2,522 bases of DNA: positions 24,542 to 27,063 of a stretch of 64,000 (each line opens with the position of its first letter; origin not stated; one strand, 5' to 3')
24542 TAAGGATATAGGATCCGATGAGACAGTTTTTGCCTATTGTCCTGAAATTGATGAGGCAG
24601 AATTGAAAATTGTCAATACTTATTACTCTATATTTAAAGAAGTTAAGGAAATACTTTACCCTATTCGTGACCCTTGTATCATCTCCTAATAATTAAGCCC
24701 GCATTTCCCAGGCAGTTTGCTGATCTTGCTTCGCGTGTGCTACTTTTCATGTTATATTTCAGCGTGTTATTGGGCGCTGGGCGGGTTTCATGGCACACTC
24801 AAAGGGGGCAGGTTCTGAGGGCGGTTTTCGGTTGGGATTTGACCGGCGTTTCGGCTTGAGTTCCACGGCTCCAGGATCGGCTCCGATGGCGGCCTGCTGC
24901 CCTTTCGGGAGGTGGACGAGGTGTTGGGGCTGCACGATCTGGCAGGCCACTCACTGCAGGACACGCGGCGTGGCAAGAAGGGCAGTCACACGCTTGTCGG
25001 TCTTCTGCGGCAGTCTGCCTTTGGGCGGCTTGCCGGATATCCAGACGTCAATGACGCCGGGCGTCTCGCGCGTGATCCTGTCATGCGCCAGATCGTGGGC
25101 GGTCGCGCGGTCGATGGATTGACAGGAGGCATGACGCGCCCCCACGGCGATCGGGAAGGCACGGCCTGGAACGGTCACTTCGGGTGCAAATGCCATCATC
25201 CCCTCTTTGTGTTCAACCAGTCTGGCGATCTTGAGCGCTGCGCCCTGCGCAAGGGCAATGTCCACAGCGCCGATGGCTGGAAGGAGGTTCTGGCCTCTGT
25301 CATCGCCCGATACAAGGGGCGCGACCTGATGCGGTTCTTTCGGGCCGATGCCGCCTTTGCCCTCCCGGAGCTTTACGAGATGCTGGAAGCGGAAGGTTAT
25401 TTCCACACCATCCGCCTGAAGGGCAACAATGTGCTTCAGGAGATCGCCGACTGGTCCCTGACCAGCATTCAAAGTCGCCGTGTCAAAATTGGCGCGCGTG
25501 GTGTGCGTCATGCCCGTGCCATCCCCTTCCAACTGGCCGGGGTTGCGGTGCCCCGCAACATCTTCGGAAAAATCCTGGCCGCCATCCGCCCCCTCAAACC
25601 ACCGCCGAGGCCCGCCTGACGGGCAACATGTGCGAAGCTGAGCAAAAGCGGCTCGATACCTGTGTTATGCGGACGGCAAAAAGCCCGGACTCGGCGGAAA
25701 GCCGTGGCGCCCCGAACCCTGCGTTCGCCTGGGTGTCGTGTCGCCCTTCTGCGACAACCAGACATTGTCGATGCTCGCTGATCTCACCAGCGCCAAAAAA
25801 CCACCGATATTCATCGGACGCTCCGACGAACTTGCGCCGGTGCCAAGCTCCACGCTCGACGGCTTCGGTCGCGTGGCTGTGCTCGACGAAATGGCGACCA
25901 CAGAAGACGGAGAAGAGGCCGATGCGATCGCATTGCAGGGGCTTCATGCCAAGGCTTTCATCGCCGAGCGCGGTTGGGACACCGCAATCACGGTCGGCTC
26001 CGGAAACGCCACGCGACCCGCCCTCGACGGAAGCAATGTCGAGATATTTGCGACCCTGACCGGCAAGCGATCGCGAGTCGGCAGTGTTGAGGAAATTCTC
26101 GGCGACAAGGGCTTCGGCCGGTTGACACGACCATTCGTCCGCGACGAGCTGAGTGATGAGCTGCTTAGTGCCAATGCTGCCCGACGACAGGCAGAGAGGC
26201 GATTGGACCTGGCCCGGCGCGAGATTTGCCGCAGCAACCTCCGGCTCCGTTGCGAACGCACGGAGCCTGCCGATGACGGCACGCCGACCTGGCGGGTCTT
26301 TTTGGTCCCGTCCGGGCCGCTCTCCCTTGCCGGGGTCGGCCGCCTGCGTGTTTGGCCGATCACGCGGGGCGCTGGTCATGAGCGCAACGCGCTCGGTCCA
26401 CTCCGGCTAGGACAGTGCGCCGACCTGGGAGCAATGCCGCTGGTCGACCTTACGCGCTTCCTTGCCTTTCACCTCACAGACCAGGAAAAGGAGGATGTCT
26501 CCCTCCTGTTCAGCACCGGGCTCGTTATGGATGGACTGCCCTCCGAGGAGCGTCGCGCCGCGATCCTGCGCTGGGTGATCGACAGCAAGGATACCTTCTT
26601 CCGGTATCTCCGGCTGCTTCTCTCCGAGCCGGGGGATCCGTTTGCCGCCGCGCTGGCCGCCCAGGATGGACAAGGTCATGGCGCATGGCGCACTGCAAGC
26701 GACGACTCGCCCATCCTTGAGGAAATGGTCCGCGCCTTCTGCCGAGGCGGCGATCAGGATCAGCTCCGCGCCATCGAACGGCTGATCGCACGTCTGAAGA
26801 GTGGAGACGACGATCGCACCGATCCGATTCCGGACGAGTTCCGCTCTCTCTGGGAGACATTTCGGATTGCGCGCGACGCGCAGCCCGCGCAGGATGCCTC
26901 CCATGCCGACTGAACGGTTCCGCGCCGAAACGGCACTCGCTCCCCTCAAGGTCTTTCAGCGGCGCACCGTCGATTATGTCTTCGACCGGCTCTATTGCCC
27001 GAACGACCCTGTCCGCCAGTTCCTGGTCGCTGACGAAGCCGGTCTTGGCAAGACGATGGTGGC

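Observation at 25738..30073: Translationally coupled PLD(HKD) nuclease-like gene and SNF2/DrmD-like helicase carried as IS cargo: candidate stand-alone defence pair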

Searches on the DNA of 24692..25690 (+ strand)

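Call 24: search_dna_similar(query=window:24692-25690:+, collection=plasmids, mode=distant, max_rows=12)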
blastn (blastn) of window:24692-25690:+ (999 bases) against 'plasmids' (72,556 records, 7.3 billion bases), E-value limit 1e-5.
Records with a match: 198; places in all: 226; records where one place covers at least 80% of the query: 0.
Best place of each record, by identity: 60-80% 198.
By first word of the organism name: Enterobacter 50; Pseudosulfitobacter 30; Klebsiella 16; Phaeobacter 16; Salmonella 14; Sphingobium 7; Sulfitobacter 6; Paracoccus 5; Sphingopyxis 5; Citrobacter 5; and 25 more.
By predicted mobility (MOB-suite, as given by PLSDB): conjugative 118; non-mobilizable 61; mobilizable 19.
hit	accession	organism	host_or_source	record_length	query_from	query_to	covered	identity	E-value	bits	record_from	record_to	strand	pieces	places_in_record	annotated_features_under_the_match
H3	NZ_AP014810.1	Methylorubrum populi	-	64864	88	899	79%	71.7%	2e-48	402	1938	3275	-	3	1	IS1380-like element ISKpn23 family transposase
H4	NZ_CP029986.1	Sphingomonas sp. FARSPH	cell culture,Sf9 cell culture media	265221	88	899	79%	71.7%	2e-48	402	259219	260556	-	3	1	IS1380-like element ISKpn23 family transposase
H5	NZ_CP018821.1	Sphingomonas koreensis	-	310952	88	899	79%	71.7%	2e-48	402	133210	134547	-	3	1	IS1380-like element ISKpn23 family transposase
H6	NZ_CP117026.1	Sphingomonas hankookensis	Pure isolate,Tap water (bathroom)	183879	88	899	79%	71.7%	2e-48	402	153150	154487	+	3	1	IS1380-like element ISKpn23 family transposase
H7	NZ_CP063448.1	Novosphingobium sp. ES2-1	mixed culture,activated sludge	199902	88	899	79%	71.7%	2e-48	402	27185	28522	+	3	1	IS1380-like element ISKpn23 family transposase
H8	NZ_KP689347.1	Klebsiella pneumoniae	-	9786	88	899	79%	71.7%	2e-48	402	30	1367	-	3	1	IS1380-like element ISKpn23 family transposase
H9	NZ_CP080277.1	Phaeobacter piscinae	-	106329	59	858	77%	72.6%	2e-54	440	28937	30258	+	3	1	IS1380 family transposase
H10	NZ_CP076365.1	Gemmobacter fulvus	cell culture,Anabaena culture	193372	83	899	77%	71.4%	3e-39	357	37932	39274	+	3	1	IS1380-like element IS1247 family transposase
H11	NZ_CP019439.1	Thioclava nitratireducens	pure culture,Surface seawater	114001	88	899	76%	71.3%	3e-39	353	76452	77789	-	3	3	IS1380-like element IS1247 family transposase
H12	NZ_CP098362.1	Paracoccus sp. TOH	cell cuture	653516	88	899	76%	71.3%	3e-39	353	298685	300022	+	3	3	IS1380-like element IS1247 family transposase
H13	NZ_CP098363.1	Paracoccus sp. TOH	cell cuture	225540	88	899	76%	71.3%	3e-39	353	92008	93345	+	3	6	IS1380-like element IS1247 family transposase | LuxR C-terminal-related transcriptional regulator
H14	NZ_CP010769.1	Phaeobacter piscinae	cell culture,fish larvae aquaculture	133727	88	899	76%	71.3%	3e-39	353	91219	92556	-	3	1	IS1380-like element IS1247 family transposase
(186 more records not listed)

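Call 26: get_annotated_region(hit=H9, flank=600)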
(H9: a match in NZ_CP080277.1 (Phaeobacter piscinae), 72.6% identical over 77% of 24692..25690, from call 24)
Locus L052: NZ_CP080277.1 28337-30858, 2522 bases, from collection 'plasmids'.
description: Phaeobacter piscinae strain S26 plasmid pS26_106
organism: Phaeobacter piscinae (NCBI taxid 1580596)
taxonomy: Bacteria; Pseudomonadota; Alphaproteobacteria; Rhodobacterales; Roseobacteraceae; Phaeobacter; Phaeobacter piscinae
host: -; source: -; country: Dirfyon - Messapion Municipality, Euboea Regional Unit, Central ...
typing (MOB-suite, as given by PLSDB): non-mobilizable
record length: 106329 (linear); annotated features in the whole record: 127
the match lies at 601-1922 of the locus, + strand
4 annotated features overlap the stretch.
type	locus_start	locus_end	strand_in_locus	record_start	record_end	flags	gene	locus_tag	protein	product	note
CDS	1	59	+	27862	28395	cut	-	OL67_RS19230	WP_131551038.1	hypothetical protein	-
CDS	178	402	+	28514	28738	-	-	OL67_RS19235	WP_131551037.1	hypothetical protein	-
CDS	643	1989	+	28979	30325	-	-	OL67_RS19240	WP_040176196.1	IS1380 family transposase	-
CDS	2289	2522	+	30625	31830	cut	-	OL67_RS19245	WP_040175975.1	Zn-dependent hydrolase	-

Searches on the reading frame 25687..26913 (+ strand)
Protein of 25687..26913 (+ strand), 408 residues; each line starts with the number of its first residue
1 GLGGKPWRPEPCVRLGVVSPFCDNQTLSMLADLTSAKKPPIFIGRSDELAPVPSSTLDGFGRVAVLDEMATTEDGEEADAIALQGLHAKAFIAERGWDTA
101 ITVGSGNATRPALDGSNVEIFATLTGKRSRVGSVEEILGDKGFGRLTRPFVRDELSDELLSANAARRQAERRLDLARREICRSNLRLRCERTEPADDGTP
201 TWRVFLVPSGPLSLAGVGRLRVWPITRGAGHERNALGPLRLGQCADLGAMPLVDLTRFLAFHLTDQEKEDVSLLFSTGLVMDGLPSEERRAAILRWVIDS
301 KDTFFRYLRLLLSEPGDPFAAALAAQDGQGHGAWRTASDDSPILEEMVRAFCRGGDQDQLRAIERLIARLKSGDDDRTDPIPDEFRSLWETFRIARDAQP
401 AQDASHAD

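Call 3: search_protein_families(library=pfam, proteins=[window:25738-26913:+], max_evalue=0.01)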
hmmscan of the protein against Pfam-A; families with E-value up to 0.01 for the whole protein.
window:25738-26913:+ (391 aa): 0 families

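Call 4: search_protein_families(library=padloc, proteins=[window:25738-26913:+], max_evalue=0.01)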
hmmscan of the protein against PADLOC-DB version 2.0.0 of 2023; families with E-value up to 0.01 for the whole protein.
window:25738-26913:+ (391 aa): 1 family
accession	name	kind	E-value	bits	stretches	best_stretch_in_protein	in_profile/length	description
PDLC03829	ZacB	-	2.5e-81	272.3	1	1-380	233-582/586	-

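Call 35: find_homologous_proteins(query=window:25687-26913:+, max_evalue=1e-20)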
Query window:25687-26913:+ (408 aa): 427 proteins with E <= 1e-20 among 8000 candidates; the best 120 are listed.
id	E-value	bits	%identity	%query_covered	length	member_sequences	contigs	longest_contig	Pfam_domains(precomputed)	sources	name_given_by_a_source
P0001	3.2e-248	842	100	93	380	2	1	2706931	-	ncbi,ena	-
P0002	6.0e-204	696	83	100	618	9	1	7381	-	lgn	-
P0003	6.2e-199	679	80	100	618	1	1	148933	-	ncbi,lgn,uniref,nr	ncbi:phospholipase D family protein [Mesorhizobium sp.]|uniref:phospholipase D family protein n=1 Ta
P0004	6.8e-199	679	81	100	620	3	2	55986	-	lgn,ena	-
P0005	1.6e-197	675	80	100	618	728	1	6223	-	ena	-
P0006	2.6e-197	674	80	100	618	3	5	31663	-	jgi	jgi:hypothetical protein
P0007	3.0e-197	674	80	100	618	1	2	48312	-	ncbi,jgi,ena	jgi:hypothetical protein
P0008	1.3e-194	665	77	100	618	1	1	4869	-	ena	-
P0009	1.8e-194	665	78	100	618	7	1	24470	-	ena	-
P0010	4.8e-194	663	79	100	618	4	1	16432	-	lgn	-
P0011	1.0e-192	659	79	99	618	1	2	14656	-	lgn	-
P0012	2.4e-192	658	78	100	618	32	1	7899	-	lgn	-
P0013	3.9e-192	657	78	100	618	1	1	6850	-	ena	-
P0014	1.6e-191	655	78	100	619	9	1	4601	-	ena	-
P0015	1.6e-191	655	78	100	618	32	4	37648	-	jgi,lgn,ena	jgi:hypothetical protein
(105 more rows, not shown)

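Call 36: find_encoding_contigs(protein=P0001, flank=10000, max_places=3)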
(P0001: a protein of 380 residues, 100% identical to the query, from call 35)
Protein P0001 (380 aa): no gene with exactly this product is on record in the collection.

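Call 37: find_encoding_contigs(protein=P0002, flank=10000, max_places=3)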
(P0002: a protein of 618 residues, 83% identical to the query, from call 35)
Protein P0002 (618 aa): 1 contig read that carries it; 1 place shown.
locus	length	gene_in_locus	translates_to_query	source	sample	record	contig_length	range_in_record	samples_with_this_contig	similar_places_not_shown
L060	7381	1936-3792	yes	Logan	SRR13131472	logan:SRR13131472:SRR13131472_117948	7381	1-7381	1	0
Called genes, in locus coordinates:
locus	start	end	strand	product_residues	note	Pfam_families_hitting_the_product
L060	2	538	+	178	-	?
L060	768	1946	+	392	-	PF19888:DUF6361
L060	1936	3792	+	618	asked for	-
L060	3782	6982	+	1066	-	PF00270:DEAD (faint), PF00271:Helicase_C (weak)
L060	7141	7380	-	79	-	?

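Call 38: list_cluster_members(proteins=[P0001])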
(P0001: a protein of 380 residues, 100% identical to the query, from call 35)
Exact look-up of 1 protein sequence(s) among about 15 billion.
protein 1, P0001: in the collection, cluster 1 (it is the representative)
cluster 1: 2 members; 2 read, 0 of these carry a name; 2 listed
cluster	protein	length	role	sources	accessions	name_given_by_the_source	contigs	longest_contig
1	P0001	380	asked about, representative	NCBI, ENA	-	-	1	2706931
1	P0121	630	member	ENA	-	-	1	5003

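Call 40: find_encoding_contigs(protein=P0121, flank=10000, max_places=3)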
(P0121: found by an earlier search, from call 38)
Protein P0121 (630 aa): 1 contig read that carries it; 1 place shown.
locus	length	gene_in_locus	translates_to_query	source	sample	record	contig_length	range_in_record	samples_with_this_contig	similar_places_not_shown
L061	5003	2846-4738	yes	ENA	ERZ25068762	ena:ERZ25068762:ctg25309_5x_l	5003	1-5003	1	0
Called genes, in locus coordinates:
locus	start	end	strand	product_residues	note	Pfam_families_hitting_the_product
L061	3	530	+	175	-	?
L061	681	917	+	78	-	-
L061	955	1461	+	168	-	PF01609:DDE_Tnp_1, PF13701:DDE_Tnp_1_4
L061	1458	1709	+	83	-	-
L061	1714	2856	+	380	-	PF19888:DUF6361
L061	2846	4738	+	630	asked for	-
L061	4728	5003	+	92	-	?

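Call 61: search_solved_structures(query=A1, max_evalue=1, show_alignments=2)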
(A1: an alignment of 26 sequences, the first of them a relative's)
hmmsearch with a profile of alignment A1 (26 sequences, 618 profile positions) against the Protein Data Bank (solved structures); distinct sequences matched with E-value up to 1: 1.
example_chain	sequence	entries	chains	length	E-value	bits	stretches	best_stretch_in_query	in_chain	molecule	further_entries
4udu_C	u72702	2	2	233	0.41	12.1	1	271-353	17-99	ENTEROTOXIN TYPE E | STAPHYLOCOCCAL ENTEROTOXIN E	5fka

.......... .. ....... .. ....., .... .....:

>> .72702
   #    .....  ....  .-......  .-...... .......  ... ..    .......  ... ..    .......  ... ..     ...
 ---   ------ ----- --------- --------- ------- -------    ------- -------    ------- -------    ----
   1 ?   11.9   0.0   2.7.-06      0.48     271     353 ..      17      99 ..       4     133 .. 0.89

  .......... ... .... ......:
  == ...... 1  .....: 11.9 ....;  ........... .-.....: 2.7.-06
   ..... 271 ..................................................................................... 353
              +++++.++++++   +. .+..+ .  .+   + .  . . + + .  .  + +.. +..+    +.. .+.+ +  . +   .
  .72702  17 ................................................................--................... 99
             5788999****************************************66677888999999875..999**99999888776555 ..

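Call 71: predict_structure(alignment_id=A2)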
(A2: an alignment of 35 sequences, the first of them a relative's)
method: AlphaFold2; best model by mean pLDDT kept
length: 618 residues; sequences in the alignment: 35
mean_pLDDT: 74.5   pTM: 0.76
mean pLDDT of the five models: 74.5, 69.7, 67.2, 65.7, 64.1
residues with pLDDT >= 90: 148; 70-90: 243; 50-70: 144; < 50: 83
segments of 3 or more residues with pLDDT < 50: 1-6, 145-151, 289-307, 328-332, 529-533, 535-567, 612-618
pLDDT, mean of each block of 10 residues (from residue 1): 48 62 83 70 60 56 60 74 72 56 81 79 88 92 51 77 95 94 85 94 95 92 75 85 76 83 82 88 72 38 48 91 66 65 92 86 65 77 85 88 91 82 95 94 87 97 91 89 90 87 75 70 60 46 38 38 47 63 62 72 65 44
secondary structure, 60 per line:
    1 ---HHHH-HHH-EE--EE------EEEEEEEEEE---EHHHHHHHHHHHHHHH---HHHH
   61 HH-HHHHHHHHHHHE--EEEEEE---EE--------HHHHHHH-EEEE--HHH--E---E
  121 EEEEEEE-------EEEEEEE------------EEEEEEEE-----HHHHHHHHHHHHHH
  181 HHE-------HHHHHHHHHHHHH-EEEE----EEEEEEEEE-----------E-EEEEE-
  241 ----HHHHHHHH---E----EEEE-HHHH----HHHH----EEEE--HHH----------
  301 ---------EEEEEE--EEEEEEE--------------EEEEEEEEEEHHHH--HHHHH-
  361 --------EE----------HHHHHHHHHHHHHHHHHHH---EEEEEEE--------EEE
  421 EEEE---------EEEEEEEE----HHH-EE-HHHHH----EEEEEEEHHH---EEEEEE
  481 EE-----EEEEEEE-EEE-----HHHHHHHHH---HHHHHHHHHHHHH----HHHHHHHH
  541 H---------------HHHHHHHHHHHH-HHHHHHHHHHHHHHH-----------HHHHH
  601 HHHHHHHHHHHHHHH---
elements in order: H4-7 E25-34 H39-53 H57-62 H64-74 E78-83 H97-103 E105-108 E120-127 E135-141 E154-161 H167-182 H191-203 E205-208 E213-221 E235-239 H245-252 E261-264 H266-269 H274-277 E282-285 E310-315 E318-324 E339-348 H349-352 H355-359 H381-399 E403-409 E418-424 E434-441 H453-457 E462-468 E475-482 E488-494 E496-498 H504-512 H516-528 H533-541 H557-568 H570-584 H596-615

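Call 73: fold_search(model_id=the predicted structure, library=pdb)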
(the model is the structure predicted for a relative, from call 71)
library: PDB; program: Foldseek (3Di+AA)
matches with E <= 10: 436; with E <= 0.001: 3
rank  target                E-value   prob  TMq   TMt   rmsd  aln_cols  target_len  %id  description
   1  7clg_A                5.9e-04  1.00  0.18  0.13  10.2       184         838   17  Crystal structure of the ATP-dependent restriction endonuclease SauUSI (released 2021-01-20)
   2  7clg_B                6.2e-04  1.00  0.16  0.13  11.1       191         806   16  Crystal structure of the ATP-dependent restriction endonuclease SauUSI (released 2021-01-20)
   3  4rct_A                9.0e-04  1.00  0.18  0.30  14.3       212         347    9  Crystal structure of R-protein of NgoAVII restriction endonuclease (released 2014-12-24)
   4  1xdo_A                1.9e-03  1.00  0.26  0.24   7.9       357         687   12  Crystal Structure of Escherichia coli Polyphosphate Kinase (released 2005-06-21)
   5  4qpe                  9.9e-02  0.13  0.07  0.06  17.4       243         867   11  Crystal structure of Aminopeptidase N in complex with N-cyclohexyl-1,2-diaminoethylphosphonic acid (released 2014-09-24)
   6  8t6h                  2.0e-01  0.09  0.08  0.06  18.4       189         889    6  X-ray crystal structure of PfA-M1(E319A) (released 2024-06-26)
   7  7t0o_M                2.3e-01  0.51  0.09  0.14   7.1        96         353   14  cryoEM reconstruction of the HIV gp140 in complex with the extracellular domains of CD4 and the adnectin domain of Com (released 2022-01-12)
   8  7t0o_L                2.3e-01  0.51  0.09  0.14   7.1        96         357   14  cryoEM reconstruction of the HIV gp140 in complex with the extracellular domains of CD4 and the adnectin domain of Com (released 2022-01-12)
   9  5lly_A                2.3e-01  0.04  0.07  0.08  22.2       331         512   10  Photosensory Module of Bacteriophytochrome linked Diguanylyl Cyclase from Idiomarina species A28L (released 2017-03-15)
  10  4j3b                  2.4e-01  0.11  0.08  0.06  17.3       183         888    7  A naturally variable residue in the S1 subsite of M1-family aminopeptidases modulates catalytic properties and promotes  (released 2013-08-07)
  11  9jtz_B                2.8e-01  0.08  0.07  0.14  20.5       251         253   10  Crystal structure of Nir2 C-terminal domain in complex with phosphatidic acid (released 2025-10-15)
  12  5lly_B                2.8e-01  0.02  0.06  0.07  22.5       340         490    9  Photosensory Module of Bacteriophytochrome linked Diguanylyl Cyclase from Idiomarina species A28L (released 2017-03-15)
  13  9jz1_C                3.0e-01  0.09  0.06  0.14  21.6       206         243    9  Crystal structure of Nir2 C-terminal domain in complex with phosphate (released 2025-10-15)
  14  4ezy_A                3.2e-01  0.07  0.07  0.13  19.3       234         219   11  Crystal structure of the substrate binding domain of E.coli DnaK in complex with the designer peptide NRLILTG (released 2013-04-17)
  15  5zi5_A                3.2e-01  0.06  0.07  0.06  19.4       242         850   11  Crystal structure of Legionella pneumophila aminopeptidase A (released 2018-09-19)
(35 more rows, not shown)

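Call 76: search_protein_families(library=ncbifam, proteins=[window:25738-26913:+], max_evalue=0.001)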
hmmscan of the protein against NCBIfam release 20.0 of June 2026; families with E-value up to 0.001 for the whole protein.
window:25738-26913:+ (391 aa): 0 families
